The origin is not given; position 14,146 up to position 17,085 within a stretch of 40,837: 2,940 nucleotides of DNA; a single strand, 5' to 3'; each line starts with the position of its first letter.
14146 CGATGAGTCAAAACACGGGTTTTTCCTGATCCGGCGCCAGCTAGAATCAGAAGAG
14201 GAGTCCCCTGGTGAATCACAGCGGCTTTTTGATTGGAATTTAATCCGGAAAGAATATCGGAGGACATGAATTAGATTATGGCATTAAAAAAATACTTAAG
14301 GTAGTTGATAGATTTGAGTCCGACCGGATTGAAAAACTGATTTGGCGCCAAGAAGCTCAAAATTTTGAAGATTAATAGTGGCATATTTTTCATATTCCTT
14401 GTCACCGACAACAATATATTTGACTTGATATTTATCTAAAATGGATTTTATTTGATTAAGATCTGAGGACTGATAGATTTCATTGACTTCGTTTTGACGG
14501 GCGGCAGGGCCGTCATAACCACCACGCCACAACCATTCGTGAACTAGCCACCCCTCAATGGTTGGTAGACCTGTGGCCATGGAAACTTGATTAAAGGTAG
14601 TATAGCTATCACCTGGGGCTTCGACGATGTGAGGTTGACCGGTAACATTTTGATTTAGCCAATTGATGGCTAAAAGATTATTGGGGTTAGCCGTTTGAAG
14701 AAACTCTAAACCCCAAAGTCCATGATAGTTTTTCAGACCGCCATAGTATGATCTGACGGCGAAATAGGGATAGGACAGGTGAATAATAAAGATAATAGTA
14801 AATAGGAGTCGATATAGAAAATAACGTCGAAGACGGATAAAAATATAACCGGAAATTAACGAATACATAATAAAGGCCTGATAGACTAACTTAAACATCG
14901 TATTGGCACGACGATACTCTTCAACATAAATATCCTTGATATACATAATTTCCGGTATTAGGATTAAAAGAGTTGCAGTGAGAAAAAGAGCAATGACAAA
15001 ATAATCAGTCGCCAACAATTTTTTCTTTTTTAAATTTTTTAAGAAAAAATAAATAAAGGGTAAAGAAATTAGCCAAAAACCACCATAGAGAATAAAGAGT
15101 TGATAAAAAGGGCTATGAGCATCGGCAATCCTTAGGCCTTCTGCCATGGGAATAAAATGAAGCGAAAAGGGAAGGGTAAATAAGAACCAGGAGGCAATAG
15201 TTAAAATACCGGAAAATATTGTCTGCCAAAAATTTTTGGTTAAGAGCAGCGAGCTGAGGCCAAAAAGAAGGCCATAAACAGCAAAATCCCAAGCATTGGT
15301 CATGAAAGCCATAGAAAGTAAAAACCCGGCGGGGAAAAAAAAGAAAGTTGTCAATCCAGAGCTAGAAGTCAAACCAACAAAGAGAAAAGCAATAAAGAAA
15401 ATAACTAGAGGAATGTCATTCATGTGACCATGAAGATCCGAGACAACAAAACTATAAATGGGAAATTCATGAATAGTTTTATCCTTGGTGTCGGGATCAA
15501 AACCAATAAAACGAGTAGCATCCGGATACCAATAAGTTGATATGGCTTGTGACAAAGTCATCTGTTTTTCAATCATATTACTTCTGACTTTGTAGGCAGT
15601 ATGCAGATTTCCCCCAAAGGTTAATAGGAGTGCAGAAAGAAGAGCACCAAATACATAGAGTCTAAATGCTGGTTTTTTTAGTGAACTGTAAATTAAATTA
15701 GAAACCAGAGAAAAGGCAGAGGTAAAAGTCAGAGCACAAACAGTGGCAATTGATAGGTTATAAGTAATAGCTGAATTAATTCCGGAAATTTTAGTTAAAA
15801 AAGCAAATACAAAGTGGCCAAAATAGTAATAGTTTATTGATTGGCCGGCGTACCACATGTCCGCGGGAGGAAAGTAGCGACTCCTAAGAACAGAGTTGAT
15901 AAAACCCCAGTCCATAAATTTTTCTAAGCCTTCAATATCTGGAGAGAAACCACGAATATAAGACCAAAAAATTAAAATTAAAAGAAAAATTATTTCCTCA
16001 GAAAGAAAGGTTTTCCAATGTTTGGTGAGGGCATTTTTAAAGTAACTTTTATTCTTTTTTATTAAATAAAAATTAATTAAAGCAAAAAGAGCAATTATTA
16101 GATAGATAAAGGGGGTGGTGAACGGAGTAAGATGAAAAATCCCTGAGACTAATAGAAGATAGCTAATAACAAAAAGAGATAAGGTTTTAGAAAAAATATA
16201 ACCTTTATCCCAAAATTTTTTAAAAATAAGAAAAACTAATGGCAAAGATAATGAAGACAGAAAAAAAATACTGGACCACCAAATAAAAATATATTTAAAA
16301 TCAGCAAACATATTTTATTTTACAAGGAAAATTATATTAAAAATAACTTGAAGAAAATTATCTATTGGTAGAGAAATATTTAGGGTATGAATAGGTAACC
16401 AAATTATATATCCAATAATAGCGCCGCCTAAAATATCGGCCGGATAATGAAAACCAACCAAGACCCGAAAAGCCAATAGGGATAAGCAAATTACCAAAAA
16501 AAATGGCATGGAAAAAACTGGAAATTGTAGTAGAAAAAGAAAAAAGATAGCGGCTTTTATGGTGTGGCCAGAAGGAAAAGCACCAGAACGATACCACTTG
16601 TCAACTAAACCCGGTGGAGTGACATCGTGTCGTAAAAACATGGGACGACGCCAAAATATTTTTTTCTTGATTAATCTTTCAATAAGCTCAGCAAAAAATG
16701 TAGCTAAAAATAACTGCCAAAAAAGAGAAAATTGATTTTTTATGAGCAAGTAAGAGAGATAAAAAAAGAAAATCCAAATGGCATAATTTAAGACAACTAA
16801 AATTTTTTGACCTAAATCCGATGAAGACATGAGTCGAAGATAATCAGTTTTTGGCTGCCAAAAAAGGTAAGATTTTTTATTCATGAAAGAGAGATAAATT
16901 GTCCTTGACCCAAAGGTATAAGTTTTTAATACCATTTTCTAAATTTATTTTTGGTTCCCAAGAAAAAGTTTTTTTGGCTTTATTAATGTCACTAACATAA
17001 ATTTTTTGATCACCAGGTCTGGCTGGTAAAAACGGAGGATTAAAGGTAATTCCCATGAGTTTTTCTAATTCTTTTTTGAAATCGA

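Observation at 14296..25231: Envelope-glycosylation island with the enzyme logic of the decaprenyl-phosphate-arabinose pathway plus four GT-C transferases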

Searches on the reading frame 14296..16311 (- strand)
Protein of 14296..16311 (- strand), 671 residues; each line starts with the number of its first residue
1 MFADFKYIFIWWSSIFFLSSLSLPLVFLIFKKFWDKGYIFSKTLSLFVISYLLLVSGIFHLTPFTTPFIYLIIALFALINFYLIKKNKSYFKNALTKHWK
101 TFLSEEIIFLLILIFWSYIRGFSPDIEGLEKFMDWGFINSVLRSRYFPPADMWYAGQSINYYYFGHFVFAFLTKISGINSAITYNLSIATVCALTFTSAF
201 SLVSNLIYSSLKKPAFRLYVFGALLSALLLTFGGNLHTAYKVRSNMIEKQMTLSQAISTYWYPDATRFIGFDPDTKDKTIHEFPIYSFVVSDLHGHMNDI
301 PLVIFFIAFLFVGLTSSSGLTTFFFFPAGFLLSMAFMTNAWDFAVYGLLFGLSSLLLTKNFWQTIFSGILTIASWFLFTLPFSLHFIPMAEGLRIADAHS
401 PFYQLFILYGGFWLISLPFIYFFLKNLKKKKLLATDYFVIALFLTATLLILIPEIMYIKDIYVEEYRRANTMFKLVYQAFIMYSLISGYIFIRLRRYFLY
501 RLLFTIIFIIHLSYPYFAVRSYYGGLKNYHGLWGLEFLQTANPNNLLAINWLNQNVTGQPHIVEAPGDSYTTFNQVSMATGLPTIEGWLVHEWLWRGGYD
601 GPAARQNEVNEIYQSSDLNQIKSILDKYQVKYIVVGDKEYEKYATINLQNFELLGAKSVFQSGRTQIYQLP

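Call 4: search_protein_families(library=pfam, proteins=[window:14296-16311:-], max_evalue=0.01)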
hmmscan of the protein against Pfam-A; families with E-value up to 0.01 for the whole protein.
window:14296-16311:- (671 aa): 1 family
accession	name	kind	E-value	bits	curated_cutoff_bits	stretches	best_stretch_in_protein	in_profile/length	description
PF10060.15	DUF2298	-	7.6e-94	315.8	27.8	2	49-426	2-389/488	Uncharacterized membrane protein (DUF2298)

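Call 5: search_protein_families(library=ncbifam, proteins=[window:14296-16311:-], max_evalue=0.01)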
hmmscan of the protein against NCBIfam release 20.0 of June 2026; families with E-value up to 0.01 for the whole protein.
window:14296-16311:- (671 aa): 1 family
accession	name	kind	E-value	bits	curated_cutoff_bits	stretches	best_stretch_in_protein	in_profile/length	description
TIGR03662.1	Chlor_Arch_YYY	subfamily_domain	5.3e-135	451.8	300.25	2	6-442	3-447/727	chlor_Arch_YYY domain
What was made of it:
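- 14296..16311 (-): DUF2298 / Chlor_Arch_YYY membrane protein with a predicted GT-C fold. PF10060 7.6e-94 and TIGR03662 451.8 bits (calls 4, 5).
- Checked: 14296-16311(-): DUF2298 (7.6e-94) and TIGR03662 (451.8 bits, cut-off 300) (calls 4, 5).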

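Call 14: search_solved_structures(query=window:14296-16311:-, max_evalue=10)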
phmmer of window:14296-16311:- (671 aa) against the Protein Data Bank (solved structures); distinct sequences matched with E-value up to 10: 3.
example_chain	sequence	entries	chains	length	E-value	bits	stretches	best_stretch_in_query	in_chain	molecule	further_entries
7o9o_A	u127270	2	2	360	0.63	11.6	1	533-617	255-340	AWP3b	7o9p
4f6a_A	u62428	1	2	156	2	10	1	437-486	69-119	BH1408 protein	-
4e0a_A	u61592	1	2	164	2.3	9.8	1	437-485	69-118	BH1408 protein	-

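Call 62: find_homologous_proteins(query=window:14296-16311:-, max_evalue=1e-10)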
Query window:14296-16311:- (671 aa): 3179 proteins with E <= 1e-10 among 8000 candidates; the best 120 are listed.
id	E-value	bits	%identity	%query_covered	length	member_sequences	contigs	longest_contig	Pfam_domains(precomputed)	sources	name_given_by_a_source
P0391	0.0e+0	1499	100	100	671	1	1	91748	PF10060.16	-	-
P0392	0.0e+0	1191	78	100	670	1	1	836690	PF10060.16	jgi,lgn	jgi:uncharacterized membrane protein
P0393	0.0e+0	1191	77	100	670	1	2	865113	PF10060.16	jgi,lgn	jgi:uncharacterized membrane protein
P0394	0.0e+0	1182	77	100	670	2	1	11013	PF10060.16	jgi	-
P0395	0.0e+0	1170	76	100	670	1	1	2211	PF10060.16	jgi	-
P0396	0.0e+0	1161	75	100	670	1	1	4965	PF10060.16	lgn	-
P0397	0.0e+0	1161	75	100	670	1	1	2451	PF10060.16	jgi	-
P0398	0.0e+0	1158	75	100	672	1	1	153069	PF10060.16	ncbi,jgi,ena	ncbi:MAG: DUF2298 domain-containing protein [Candidatus Shapirobacteria bacterium]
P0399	0.0e+0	1157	75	100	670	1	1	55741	PF10060.16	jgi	-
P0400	0.0e+0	1148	75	100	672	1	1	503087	PF10060.16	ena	-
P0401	0.0e+0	1148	75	100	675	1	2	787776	PF10060.16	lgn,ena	-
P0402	0.0e+0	1138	74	100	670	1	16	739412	PF10060.16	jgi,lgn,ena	jgi:uncharacterized membrane protein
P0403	0.0e+0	1138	74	97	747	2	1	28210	PF10060.16,PF01476.27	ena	-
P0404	0.0e+0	1136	74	100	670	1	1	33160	PF10060.16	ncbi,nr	ncbi:MAG: DUF2298 domain-containing protein [Candidatus Shapirobacteria bacterium]|nr:DUF2298 domain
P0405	0.0e+0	1136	74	100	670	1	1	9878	PF10060.16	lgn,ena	-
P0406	0.0e+0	1134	74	100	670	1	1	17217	PF10060.16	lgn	-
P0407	0.0e+0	1130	73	100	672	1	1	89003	PF10060.16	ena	-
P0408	0.0e+0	1124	72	97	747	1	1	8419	PF10060.16,PF01476.27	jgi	-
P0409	0.0e+0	1122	73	100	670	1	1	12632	PF10060.16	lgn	-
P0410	0.0e+0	1122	74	100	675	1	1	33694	PF10060.16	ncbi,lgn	-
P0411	0.0e+0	1121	73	100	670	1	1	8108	PF10060.16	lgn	-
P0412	0.0e+0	1120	72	100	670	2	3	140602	PF10060.16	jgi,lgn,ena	jgi:uncharacterized membrane protein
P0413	0.0e+0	1120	73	100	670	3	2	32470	PF10060.16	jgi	-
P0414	0.0e+0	1118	73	100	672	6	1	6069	PF10060.16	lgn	-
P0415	0.0e+0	1115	72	100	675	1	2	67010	PF10060.16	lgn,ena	-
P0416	0.0e+0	1113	73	100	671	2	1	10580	PF10060.16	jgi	-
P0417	0.0e+0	1113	73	100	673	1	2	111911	PF10060.16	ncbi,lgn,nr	ncbi:MAG TPA: DUF2298 domain-containing protein [Candidatus Methanoperedens sp.]|nr:DUF2298 domain-c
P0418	0.0e+0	1111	72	100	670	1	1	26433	PF10060.16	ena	-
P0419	0.0e+0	1110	73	100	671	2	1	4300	PF10060.16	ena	-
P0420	0.0e+0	1108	72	100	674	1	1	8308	PF10060.16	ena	-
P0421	0.0e+0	1105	72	100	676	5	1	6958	PF10060.16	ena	-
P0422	0.0e+0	1100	73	100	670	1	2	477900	PF10060.16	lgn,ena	-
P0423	0.0e+0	1086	69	97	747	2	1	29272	PF10060.16,PF01476.27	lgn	-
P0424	0.0e+0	1080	71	100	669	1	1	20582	PF10060.16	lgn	-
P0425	0.0e+0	1078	70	97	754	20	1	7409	PF10060.16,PF01476.27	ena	-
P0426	0.0e+0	1072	69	100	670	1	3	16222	PF10060.16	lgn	-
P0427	0.0e+0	1017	67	100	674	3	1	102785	PF10060.16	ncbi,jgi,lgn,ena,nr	ncbi:hypothetical protein KKD37_01940 [Patescibacteria group bacterium]|nr:hypothetical protein [Pat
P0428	0.0e+0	1012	66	100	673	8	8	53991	PF10060.16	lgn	-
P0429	0.0e+0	1011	66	100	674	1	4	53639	PF10060.16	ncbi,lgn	-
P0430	6.4e-296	1001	66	100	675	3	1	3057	PF10060.16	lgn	-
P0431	7.2e-290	981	64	92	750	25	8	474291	PF10060.16,PF01476.27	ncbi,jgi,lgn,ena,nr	ncbi:MAG: DUF2298 domain-containing protein [Candidatus Shapirobacteria bacterium]|nr:DUF2298 domain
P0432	1.6e-288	977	65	95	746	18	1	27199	PF10060.16,PF01476.27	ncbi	-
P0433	2.3e-278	943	62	100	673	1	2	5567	PF10060.16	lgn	-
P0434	3.0e-276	936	61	100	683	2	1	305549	PF10060.16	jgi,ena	-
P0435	1.4e-272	924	59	100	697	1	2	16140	PF10060.16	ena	-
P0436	3.1e-271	920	60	100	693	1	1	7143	PF10060.16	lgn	-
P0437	4.2e-271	919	61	100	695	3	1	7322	PF10060.16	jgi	-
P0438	2.1e-270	917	59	100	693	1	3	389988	PF10060.16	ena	-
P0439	1.4e-269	914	60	100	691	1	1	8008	PF10060.16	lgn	-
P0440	2.3e-269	914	60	100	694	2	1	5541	PF10060.16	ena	-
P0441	3.0e-269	913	60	100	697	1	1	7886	PF10060.16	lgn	-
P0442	3.2e-269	913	61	100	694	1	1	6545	PF10060.16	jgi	-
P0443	4.6e-269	913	61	100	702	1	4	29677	PF10060.16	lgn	-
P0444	8.9e-269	912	60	100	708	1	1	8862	PF10060.16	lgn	-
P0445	4.2e-268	910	60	100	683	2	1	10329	PF10060.16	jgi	-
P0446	4.2e-267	906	60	100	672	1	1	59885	PF10060.16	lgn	-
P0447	4.9e-267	906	59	100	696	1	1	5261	PF10060.16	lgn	-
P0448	2.4e-266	904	59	100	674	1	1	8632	PF10060.16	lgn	-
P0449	2.3e-265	900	60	100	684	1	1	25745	PF10060.16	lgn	-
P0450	3.3e-265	900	59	100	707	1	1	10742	PF10060.16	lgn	-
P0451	4.8e-265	899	59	100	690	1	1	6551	PF10060.16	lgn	-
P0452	5.4e-265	899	59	100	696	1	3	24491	PF10060.16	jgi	-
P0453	8.5e-265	899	58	100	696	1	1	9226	PF10060.16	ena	-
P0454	1.8e-264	897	58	100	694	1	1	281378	PF10060.16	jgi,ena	-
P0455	7.3e-264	895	58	100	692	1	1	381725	PF10060.16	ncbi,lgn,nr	ncbi:DUF2298 domain-containing protein [Patescibacteria group bacterium]|nr:DUF2298 domain-containin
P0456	9.2e-264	895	59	100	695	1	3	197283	PF10060.16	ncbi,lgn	-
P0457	9.5e-264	895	58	100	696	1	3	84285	PF10060.16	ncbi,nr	ncbi:MAG: DUF2298 domain-containing protein [Candidatus Shapirobacteria bacterium]|nr:DUF2298 domain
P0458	1.1e-263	895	58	100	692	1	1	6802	PF10060.16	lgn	-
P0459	2.0e-263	894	58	100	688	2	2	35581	PF10060.16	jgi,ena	-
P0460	2.1e-263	894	59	100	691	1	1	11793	PF10060.16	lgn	-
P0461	2.7e-263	894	59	100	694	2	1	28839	PF10060.16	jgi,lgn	-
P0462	4.0e-263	893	59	100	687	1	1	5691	PF10060.16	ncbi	-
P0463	4.1e-263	893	57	100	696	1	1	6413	PF10060.16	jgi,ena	-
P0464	4.6e-263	893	58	100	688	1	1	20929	PF10060.16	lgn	-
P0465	6.2e-263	892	75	77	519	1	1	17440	PF10060.16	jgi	jgi:uncharacterized membrane protein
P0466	8.4e-263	892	57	100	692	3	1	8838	PF10060.16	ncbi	-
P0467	1.2e-262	892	59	100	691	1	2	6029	PF10060.16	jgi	jgi:uncharacterized membrane protein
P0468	1.2e-262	891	60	99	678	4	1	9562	PF10060.16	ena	-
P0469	1.5e-262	891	58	100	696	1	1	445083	PF10060.16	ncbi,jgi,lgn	ncbi:MAG: DUF2298 domain-containing protein [Candidatus Shapirobacteria bacterium]|jgi:uncharacteriz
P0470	2.3e-262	891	57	100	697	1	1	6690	PF10060.16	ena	-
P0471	2.6e-262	890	59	100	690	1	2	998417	PF10060.16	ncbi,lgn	ncbi:MAG: DUF2298 domain-containing protein [Microgenomates group bacterium]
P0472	2.7e-262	890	59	100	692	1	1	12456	PF10060.16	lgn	-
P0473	2.8e-262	890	60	100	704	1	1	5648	PF10060.16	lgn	-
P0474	1.2e-261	888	57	100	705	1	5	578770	PF10060.16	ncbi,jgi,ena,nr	ncbi:MAG TPA: DUF2298 domain-containing protein [Candidatus Woesebacteria bacterium]|nr:DUF2298 doma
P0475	1.4e-261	888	58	100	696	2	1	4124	PF10060.16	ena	-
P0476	1.9e-261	888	58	100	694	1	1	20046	PF10060.16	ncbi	ncbi:MAG: DUF2298 domain-containing protein, partial [Candidatus Shapirobacteria bacterium]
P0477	2.1e-261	887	58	100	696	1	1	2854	PF10060.16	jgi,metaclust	metaclust:\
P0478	4.8e-261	886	58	100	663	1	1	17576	PF10060.16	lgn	-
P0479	5.2e-261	886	57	100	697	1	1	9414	PF10060.16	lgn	-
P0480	6.0e-261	886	59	100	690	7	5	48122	PF10060.16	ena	-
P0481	6.3e-261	886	59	100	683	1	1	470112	PF10060.16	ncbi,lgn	-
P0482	6.8e-261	886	59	100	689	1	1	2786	PF10060.16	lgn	-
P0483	1.5e-260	885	60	100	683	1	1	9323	PF10060.16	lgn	-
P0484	1.8e-260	884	59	100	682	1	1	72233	PF10060.16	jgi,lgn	-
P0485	2.0e-260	884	59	100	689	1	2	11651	PF10060.16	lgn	-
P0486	2.4e-260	884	59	100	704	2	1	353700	PF10060.16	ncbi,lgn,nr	ncbi:MAG: DUF2298 domain-containing protein [Candidatus Shapirobacteria bacterium]|nr:DUF2298 domain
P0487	2.8e-260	884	57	100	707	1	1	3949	PF10060.16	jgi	jgi:uncharacterized membrane protein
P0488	3.2e-260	883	57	100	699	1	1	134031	PF10060.16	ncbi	-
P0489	4.2e-260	883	61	97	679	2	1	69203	PF10060.16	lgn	-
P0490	4.6e-260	883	59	100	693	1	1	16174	PF10060.16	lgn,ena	-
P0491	5.5e-260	883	58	92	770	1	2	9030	PF10060.16,PF01476.27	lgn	-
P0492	5.9e-260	883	58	100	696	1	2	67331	PF10060.16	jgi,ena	-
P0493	7.8e-260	882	58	100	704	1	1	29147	PF10060.16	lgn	-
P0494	8.6e-260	882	59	100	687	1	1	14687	PF10060.16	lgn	-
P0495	1.1e-259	882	59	100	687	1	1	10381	PF10060.16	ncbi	-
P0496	1.2e-259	882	58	100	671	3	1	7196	PF10060.16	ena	-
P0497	1.8e-259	881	58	100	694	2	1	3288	PF10060.16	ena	-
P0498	3.9e-259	880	59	100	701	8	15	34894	PF10060.16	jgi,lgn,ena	-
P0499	6.2e-259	879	58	100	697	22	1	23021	PF10060.16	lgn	-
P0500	8.1e-259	879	58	100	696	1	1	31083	PF10060.16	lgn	-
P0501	9.0e-259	879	58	100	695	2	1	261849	PF10060.16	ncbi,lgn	-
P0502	1.4e-258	878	60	100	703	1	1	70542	PF10060.16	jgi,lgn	jgi:uncharacterized membrane protein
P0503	1.5e-258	878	58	100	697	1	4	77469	PF10060.16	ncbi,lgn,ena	-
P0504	1.6e-258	878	59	100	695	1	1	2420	PF10060.16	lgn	-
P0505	2.5e-258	877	57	100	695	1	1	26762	PF10060.16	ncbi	-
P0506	2.5e-258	877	58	100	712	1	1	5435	PF10060.16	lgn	-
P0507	2.6e-258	877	58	100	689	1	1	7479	PF10060.16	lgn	-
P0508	2.9e-258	877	57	92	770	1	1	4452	PF10060.16,PF01476.27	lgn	-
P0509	6.1e-258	876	60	100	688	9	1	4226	PF10060.16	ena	-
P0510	9.2e-258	875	58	100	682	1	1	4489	PF10060.16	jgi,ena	-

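Call 77: predict_structure(alignment_id=A7)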
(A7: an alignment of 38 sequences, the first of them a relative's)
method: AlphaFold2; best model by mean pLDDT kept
length: 671 residues; sequences in the alignment: 38
mean_pLDDT: 76.8   pTM: 0.84
mean pLDDT of the five models: 76.8, 73.3, 73.0, 70.5, 70.4
residues with pLDDT >= 90: 262; 70-90: 212; 50-70: 81; < 50: 116
segments of 3 or more residues with pLDDT < 50: 124-132, 150-161, 263-295, 387-402, 459-469, 567-601
pLDDT, mean of each block of 10 residues (from residue 1): 90 96 95 95 95 86 88 94 96 95 96 85 48 63 65 40 76 89 84 94 96 89 94 77 85 81 40 36 36 57 94 77 84 81 86 92 91 89 57 45 56 89 92 95 91 59 42 73 95 95 93 74 60 71 78 74 57 33 36 33 67 92 84 81 87 93 90 86
secondary structure, 60 per line:
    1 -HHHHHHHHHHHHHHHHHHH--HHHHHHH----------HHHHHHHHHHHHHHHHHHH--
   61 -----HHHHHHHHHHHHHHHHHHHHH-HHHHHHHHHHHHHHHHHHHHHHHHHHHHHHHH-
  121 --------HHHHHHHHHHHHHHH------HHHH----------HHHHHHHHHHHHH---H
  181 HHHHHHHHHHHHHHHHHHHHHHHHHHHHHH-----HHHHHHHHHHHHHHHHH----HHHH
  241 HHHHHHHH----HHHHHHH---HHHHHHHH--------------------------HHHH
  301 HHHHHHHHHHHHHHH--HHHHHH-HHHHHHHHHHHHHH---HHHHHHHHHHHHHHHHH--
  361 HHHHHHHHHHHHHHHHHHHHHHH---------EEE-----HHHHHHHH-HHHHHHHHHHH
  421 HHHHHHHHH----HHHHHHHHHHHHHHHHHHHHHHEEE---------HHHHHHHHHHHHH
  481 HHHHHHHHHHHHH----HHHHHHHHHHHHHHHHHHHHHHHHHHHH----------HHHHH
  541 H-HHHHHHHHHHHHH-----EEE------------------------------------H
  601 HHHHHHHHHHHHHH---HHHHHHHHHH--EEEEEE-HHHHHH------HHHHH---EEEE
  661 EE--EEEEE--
elements in order (helices of 4 or more, strands of 3 or more residues): H2-20 H23-29 H40-58 H66-86 H88-119 H129-143 H150-153 H164-176 H180-210 H216-232 H237-248 H253-259 H263-270 H297-315 H318-323 H325-338 H342-358 H361-383 E393-395 H401-408 H410-429 H434-455 E456-458 H468-493 H498-525 H536-541 H543-555 E561-563 H600-614 H618-627 E630-635 H637-642 H649-653 E657-662 E665-669
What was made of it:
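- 14296..16311 (-): The model has pLDDT 76.8 and pTM 0.84 (call 77).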

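Call 81: fold_search(model_id=the predicted structure, library=pdb)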
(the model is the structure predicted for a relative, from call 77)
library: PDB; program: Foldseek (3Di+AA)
matches with E <= 10: 282; with E <= 0.001: 7
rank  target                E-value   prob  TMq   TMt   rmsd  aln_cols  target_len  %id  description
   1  7zlh_A                2.2e-06  1.00  0.33  0.34  12.3       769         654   11  Cryo-EM structure of C-mannosyltransferase CeDPY19, in apo state, bound to CMT2-Fab and anti-Fab nanobody (released 2023-01-11)
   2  7zli_A                7.9e-05  1.00  0.35  0.35  11.8       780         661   12  Cryo-EM structure of C-mannosyltransferase CeDPY19, in complex with Dol25-P-Man and bound to CMT2-Fab and anti-Fab nan (released 2023-01-11)
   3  8pn9_A                1.2e-04  1.00  0.38  0.39  11.2       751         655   10  Structure of human oligosaccharyltransferase OST-A complex bound to NGI-1 (released 2024-05-08)
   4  7zlg_A                1.3e-04  1.00  0.35  0.35  12.0       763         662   11  Cryo-EM structure of C-mannosyltransferase CeDPY19, in complex with acceptor peptide and bound to CMT2-Fab and anti-Fa (released 2023-01-11)
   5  8if8_B                2.1e-04  1.00  0.35  0.37  18.4       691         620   11  Arabinosyltransferase AftA (released 2023-05-31)
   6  9n9j_I                4.3e-04  1.00  0.28  0.27  15.7       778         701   10  Structure of a GRP94 folding intermediate engaged with a CCDC134- and FKBP11-bound secretory translocon (released 2025-11-19)
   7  8if8_C                5.6e-04  1.00  0.48  0.52  12.7       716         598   11  Arabinosyltransferase AftA (released 2023-05-31)
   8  6gxc_A                1.1e-02  0.96  0.29  0.28  16.1       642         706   12  Bacterial oligosaccharyltransferase PglB in complex with an inhibitory peptide and a reactive lipid-linked oligosaccha (released 2018-11-14)
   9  3vu0_C                5.4e-02  1.00  0.12  0.45   7.4       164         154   10  Crystal structure of the C-terminal globular domain of oligosaccharyltransferase (AfAglB-S2, AF_0040, O30195_ARCFU) fr (released 2013-01-23)
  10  3vu0_A                7.3e-02  0.99  0.11  0.42   9.1       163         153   12  Crystal structure of the C-terminal globular domain of oligosaccharyltransferase (AfAglB-S2, AF_0040, O30195_ARCFU) fr (released 2013-01-23)
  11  8tgn_A                8.3e-02  0.16  0.11  0.15  23.5       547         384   11  VMAT1 dimer with serotonin and reserpine (released 2024-03-20)
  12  8jtb                  8.7e-02  0.14  0.11  0.15  23.3       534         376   11  VMAT2 complex with dopamine (released 2024-05-08)
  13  8wlm                  1.0e-01  0.13  0.10  0.15  23.8       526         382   11  Cryo-EM structure of human VMAT2 in presence of 5-HT, determined in an outward-facing conformation (released 2024-06-12)
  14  3vu0_B                2.1e-01  0.96  0.11  0.38   9.2       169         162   12  Crystal structure of the C-terminal globular domain of oligosaccharyltransferase (AfAglB-S2, AF_0040, O30195_ARCFU) fr (released 2013-01-23)
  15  8jta                  2.2e-01  0.09  0.10  0.14  22.9       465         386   10  Human VMAT2 complex with tetrabenazine (released 2023-11-29)
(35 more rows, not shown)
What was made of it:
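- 14296..16311 (-): All 7 Foldseek matches with E<=1e-3 are GT-C-containing entries: DPY19, STT3-containing OST complexes and AftA (call 81).
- On GT-C fold glycosyltransferases: DUF2298: structure, with a weaker model and low-confidence conserved loops (calls 77, 81).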

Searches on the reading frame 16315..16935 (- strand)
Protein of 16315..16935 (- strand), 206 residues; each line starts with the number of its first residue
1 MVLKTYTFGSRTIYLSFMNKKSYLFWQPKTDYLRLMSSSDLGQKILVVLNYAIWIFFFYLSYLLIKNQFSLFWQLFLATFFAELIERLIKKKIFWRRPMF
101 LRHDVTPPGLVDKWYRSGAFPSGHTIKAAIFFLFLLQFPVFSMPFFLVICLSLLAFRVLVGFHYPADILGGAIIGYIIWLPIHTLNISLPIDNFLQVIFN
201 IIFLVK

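Call 4: search_protein_families(library=pfam, proteins=[window:16315-16935:-], max_evalue=0.01)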
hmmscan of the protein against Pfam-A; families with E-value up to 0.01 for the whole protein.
window:16315-16935:- (206 aa): 3 families
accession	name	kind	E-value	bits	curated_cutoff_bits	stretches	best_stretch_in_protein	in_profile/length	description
PF01569.27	PAP2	-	2.4e-12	47.1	27.2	1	73-183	3-122/130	PAP2 superfamily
PF14378.12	PAP2_3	-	2.3e-06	28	27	1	119-179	126-188/190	PAP2 superfamily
PF14360.12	PAP2_C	-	0.00051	21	27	1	122-181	8-71/74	PAP2 superfamily C-terminal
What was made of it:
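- Checked: 16315-16884(-): PAP2, 2.4e-12 (call 4).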

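Call 5: search_protein_families(library=ncbifam, proteins=[window:16315-16935:-], max_evalue=0.01)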
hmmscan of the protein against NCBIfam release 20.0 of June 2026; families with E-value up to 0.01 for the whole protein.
window:16315-16935:- (206 aa): 2 families
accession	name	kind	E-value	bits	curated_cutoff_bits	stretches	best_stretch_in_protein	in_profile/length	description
NF047884.1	UdeprDiPSep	equivalog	3e-05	24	250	1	53-179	56-180/188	undecaprenyl-diphosphatase SepP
NF007975.0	PRK10699.1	equivalog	7.1e-05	22.3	261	1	119-178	158-222/254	phosphatidylglycerophosphatase B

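Call 76: search_protein_families(library=ncbifam, proteins=[window:16315-16884:-], max_evalue=0.001)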
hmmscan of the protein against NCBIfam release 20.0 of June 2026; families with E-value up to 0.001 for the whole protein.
window:16315-16884:- (189 aa): 2 families
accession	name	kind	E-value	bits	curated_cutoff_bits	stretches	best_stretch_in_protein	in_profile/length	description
NF047884.1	UdeprDiPSep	equivalog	3.8e-05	23.7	250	1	36-162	56-180/188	undecaprenyl-diphosphatase SepP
NF007975.0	PRK10699.1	equivalog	5.6e-05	22.7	261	1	102-161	158-222/254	phosphatidylglycerophosphatase B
